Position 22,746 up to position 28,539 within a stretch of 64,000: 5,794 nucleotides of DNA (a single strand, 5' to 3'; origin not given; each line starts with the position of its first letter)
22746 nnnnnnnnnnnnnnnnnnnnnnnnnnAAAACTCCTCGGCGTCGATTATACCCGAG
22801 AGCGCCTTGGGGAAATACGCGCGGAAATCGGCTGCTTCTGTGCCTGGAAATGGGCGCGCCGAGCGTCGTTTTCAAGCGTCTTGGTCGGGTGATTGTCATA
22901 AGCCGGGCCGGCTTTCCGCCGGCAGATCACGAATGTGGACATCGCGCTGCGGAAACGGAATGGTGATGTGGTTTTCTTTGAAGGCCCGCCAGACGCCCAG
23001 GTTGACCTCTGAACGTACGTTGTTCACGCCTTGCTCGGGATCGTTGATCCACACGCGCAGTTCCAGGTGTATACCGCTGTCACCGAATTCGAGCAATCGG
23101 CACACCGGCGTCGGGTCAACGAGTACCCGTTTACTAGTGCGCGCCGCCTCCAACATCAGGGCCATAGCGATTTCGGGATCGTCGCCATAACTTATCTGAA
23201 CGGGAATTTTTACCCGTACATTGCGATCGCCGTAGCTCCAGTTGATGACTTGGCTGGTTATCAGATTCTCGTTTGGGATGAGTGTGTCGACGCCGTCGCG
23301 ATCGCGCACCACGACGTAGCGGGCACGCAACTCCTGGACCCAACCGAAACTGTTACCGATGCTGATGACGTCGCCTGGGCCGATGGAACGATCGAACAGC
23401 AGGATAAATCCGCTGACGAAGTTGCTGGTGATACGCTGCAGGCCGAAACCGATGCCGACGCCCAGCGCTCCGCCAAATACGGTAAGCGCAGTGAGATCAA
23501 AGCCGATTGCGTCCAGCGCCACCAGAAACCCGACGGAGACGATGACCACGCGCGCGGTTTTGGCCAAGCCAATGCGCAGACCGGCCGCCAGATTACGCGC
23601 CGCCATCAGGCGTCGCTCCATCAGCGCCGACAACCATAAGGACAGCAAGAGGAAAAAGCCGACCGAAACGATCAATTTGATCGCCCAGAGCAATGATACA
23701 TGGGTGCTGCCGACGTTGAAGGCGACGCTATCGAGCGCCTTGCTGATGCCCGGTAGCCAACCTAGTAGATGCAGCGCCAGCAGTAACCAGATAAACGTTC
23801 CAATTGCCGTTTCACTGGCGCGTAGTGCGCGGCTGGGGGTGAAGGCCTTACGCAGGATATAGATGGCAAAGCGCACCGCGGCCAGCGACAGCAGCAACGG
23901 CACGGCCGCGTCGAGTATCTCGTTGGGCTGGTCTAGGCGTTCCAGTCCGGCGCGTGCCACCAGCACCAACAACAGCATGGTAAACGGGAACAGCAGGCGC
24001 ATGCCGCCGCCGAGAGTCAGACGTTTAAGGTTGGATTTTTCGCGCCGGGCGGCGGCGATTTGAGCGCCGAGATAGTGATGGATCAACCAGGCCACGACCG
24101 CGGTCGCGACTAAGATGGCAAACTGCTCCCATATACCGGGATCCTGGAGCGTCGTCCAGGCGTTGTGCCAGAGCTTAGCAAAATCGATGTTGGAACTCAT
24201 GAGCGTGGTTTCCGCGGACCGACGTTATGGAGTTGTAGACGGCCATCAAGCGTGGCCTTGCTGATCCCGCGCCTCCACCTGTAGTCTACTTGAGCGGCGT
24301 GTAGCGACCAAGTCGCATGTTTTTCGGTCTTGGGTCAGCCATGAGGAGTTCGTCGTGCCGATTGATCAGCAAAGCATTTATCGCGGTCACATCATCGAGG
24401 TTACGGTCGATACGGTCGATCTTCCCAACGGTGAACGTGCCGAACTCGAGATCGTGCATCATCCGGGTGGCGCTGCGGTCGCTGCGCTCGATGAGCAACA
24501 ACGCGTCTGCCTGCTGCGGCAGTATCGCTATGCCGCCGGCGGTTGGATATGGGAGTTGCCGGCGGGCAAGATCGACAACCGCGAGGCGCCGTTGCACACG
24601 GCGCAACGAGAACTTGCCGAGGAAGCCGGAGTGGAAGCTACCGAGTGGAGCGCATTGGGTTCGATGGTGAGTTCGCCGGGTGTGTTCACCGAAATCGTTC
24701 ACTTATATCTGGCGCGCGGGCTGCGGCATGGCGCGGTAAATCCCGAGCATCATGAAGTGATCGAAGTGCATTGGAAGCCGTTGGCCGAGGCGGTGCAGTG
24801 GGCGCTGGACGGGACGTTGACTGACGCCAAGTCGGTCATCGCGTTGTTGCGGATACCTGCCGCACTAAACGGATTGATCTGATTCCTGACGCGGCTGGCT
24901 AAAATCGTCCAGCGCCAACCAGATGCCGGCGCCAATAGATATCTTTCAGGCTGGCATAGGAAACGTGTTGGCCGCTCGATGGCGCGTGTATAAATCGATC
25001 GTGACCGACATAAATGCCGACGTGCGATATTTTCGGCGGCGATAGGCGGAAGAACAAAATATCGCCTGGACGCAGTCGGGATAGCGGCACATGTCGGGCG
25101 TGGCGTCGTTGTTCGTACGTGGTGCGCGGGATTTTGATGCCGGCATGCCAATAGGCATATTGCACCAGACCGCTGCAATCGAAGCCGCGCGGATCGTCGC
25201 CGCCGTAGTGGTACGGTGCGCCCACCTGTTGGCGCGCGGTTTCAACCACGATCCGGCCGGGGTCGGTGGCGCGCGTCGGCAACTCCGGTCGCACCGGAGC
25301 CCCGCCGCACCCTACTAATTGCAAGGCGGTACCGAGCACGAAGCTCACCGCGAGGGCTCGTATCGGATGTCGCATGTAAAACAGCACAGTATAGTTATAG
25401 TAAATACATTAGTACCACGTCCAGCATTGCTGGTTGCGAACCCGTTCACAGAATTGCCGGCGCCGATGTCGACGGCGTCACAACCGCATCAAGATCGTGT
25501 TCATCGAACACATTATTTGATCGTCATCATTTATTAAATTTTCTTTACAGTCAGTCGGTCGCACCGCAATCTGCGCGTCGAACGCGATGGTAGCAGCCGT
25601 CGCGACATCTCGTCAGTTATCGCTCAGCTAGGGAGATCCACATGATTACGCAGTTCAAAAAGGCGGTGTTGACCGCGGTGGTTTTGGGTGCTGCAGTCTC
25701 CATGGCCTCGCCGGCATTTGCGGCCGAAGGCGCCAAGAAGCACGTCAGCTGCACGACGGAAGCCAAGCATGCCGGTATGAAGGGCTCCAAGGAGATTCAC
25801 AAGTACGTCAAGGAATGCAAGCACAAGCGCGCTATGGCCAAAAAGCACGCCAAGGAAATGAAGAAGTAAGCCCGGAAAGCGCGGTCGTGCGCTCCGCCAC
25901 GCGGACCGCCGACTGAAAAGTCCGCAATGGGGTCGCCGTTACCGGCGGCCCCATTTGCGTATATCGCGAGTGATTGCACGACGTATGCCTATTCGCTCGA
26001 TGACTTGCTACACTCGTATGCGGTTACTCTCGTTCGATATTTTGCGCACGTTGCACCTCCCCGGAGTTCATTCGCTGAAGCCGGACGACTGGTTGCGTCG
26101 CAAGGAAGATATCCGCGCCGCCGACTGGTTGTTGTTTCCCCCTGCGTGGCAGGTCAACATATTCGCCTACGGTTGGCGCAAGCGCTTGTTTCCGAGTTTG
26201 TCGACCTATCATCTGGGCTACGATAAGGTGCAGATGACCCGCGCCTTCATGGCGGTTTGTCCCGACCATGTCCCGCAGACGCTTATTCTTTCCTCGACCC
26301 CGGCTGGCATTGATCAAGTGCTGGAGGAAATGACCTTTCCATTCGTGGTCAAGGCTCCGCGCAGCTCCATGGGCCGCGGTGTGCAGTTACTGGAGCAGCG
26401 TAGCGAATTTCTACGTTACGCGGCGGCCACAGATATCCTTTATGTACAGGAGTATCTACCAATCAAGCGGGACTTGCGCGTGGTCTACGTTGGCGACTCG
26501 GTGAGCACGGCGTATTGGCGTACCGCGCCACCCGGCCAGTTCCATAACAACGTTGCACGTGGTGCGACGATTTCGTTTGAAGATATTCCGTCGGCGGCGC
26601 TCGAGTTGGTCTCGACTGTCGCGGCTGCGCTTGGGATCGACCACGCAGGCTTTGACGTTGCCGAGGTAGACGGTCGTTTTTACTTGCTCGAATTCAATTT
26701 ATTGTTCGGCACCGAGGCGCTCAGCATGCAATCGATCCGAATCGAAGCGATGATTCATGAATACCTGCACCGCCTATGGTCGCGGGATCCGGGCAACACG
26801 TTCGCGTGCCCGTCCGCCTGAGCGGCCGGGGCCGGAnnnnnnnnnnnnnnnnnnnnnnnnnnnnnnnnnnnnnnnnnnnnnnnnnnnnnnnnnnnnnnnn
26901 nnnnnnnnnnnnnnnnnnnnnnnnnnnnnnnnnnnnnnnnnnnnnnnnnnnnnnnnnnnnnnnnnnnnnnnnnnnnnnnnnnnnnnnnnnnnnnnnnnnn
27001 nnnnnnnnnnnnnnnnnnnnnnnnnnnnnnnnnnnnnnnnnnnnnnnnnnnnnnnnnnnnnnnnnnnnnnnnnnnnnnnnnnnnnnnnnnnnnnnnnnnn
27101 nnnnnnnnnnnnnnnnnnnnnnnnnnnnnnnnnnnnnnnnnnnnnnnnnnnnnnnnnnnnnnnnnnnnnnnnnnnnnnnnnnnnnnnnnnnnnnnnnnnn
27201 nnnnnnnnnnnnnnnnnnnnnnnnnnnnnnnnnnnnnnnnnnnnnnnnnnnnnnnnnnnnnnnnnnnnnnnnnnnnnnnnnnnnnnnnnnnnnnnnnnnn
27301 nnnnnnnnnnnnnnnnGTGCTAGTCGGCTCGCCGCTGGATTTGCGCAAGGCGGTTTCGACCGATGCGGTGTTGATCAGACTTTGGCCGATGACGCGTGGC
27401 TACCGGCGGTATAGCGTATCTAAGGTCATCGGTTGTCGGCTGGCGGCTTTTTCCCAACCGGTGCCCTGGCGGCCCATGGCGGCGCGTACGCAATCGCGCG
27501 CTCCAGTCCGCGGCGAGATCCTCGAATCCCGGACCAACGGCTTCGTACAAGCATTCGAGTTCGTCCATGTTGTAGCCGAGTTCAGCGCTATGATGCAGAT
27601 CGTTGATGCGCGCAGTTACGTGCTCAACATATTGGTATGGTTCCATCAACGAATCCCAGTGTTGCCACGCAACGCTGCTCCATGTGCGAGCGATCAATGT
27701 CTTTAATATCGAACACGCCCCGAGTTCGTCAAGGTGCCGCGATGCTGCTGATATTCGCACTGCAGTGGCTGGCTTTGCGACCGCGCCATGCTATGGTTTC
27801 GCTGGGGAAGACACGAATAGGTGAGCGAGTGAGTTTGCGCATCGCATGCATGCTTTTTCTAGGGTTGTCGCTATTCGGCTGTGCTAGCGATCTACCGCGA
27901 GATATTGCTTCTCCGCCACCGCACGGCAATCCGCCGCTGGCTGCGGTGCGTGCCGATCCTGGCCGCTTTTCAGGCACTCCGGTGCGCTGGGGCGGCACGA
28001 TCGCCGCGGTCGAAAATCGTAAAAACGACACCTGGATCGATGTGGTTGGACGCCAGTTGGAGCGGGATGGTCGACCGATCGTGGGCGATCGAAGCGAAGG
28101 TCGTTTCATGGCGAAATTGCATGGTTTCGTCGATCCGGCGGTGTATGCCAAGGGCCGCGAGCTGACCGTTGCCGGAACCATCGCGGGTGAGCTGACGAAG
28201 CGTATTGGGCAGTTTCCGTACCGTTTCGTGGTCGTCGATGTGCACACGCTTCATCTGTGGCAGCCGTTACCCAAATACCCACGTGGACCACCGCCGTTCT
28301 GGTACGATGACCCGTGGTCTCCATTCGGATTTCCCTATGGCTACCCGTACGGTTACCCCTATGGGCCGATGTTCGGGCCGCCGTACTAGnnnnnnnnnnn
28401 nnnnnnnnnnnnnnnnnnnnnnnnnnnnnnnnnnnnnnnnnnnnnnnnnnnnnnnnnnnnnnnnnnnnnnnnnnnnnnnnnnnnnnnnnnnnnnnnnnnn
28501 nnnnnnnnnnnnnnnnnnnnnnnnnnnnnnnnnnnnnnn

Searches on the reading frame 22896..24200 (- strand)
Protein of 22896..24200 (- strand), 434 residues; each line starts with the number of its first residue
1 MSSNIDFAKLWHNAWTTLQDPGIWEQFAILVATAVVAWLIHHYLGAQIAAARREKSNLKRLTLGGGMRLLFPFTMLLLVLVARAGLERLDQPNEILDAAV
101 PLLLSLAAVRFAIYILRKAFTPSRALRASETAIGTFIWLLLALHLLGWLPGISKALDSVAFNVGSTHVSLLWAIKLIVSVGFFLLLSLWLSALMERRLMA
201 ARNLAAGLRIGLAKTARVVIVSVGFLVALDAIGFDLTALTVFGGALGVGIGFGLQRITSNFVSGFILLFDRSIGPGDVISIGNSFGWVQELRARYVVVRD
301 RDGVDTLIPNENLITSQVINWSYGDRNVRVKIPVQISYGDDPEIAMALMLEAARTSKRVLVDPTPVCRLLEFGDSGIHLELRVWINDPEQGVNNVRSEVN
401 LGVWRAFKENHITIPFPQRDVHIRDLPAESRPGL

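Call 40: search_protein_families(library=pfam, proteins=[window:22896-24200:-], max_evalue=0.0001)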
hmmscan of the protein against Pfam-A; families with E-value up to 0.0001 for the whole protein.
window:22896-24200:- (434 aa): 3 families
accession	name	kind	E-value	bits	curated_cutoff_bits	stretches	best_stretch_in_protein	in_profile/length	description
PF00924.24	MS_channel_2nd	-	7.5e-18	64.9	20.2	1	257-322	2-67/68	Mechanosensitive ion channel, beta-domain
PF21082.3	MS_channel_3rd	-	1.2e-12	48.5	21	1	330-414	1-88/88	Mechanosensitive ion channel MscS, C-terminal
PF21088.3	MS_channel_1st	-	2.1e-09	37.6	23.1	1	216-255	3-42/42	Mechanosensitive ion channel, transmembrane helices 2/3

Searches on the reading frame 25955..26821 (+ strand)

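Call 23: search_protein_families(library=pfam, proteins=[window:25955-26821:+], max_evalue=0.01)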
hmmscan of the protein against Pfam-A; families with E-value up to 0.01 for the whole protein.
window:25955-26821:+ (288 aa): 3 families
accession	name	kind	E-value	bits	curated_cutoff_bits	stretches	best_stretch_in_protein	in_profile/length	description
PF08443.16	RimK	-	2.4e-17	63.6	21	1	109-267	20-184/188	RimK-like ATP-grasp domain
PF02222.28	ATP-grasp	-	6e-05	23.2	27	1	108-188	12-97/179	ATP-grasp domain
PF02955.21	GSH-S_ATP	-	0.00015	21.7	23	1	100-237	6-153/175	Prokaryotic glutathione synthetase, ATP-grasp domain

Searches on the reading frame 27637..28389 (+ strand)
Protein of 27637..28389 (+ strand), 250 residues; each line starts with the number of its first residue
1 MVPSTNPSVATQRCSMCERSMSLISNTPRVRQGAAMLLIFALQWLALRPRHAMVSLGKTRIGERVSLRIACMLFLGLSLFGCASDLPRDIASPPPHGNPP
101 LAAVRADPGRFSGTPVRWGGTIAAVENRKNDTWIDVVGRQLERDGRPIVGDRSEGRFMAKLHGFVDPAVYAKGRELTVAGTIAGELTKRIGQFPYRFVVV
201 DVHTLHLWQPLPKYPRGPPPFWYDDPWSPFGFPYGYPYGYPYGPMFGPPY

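Call 28: search_protein_families(library=ncbifam, proteins=[window:27637-28389:+], max_evalue=1e-8)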
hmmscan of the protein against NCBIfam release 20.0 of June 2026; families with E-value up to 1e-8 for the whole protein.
window:27637-28389:+ (250 aa): 1 family
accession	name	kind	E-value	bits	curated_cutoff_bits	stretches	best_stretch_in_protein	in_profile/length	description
TIGR00752.1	slp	superfamily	2.6e-26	92.1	88.45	1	73-232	9-168/182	Slp family lipoprotein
